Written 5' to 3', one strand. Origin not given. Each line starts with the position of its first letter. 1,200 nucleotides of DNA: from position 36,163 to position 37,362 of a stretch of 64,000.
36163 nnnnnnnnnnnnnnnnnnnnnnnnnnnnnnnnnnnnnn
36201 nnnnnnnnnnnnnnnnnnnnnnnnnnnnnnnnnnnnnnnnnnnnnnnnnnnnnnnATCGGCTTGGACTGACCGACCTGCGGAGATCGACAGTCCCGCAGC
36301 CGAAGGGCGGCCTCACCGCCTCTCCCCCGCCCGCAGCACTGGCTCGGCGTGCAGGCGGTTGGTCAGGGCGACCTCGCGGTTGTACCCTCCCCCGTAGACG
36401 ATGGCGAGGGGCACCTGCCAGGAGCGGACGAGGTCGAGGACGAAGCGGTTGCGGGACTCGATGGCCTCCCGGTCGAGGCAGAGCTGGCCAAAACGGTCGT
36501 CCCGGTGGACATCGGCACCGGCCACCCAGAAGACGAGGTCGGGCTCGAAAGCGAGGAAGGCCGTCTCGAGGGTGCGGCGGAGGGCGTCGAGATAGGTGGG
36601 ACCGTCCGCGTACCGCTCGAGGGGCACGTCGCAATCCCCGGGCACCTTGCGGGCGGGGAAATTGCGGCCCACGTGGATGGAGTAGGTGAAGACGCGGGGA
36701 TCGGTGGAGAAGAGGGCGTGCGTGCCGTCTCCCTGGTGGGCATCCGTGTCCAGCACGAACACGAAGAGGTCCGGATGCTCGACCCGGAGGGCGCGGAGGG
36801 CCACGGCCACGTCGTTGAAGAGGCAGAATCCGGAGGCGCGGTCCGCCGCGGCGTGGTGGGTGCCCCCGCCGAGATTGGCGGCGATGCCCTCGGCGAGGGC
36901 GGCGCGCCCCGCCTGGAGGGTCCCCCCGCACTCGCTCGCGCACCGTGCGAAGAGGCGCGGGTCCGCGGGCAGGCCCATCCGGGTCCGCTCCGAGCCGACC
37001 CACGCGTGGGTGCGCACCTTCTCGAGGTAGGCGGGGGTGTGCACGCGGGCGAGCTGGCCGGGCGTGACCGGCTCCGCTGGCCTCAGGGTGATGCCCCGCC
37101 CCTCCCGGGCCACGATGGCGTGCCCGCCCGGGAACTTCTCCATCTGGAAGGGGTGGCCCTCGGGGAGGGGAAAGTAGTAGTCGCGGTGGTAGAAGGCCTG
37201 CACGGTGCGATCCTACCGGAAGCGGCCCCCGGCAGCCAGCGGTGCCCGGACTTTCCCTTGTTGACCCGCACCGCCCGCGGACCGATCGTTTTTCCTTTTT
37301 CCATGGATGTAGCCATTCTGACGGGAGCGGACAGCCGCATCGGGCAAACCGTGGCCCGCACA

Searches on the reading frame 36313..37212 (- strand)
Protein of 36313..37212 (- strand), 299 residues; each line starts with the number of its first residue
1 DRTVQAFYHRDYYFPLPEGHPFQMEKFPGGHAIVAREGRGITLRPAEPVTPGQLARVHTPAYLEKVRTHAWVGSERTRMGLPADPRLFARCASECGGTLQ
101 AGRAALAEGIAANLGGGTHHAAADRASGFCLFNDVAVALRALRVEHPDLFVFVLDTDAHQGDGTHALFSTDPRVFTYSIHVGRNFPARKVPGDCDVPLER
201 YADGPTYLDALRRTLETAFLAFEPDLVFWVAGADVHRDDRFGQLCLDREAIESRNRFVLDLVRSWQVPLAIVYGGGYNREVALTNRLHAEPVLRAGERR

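Call 31: search_protein_families(library=pfam, proteins=[window:36313-37212:-], max_evalue=0.00001)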
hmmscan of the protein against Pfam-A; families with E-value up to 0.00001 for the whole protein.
window:36313-37212:- (299 aa): 1 family
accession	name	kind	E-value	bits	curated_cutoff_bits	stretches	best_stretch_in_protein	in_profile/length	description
PF00850.24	Hist_deacetyl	-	1.4e-53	182.7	27.9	1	44-281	27-286/298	Histone deacetylase domain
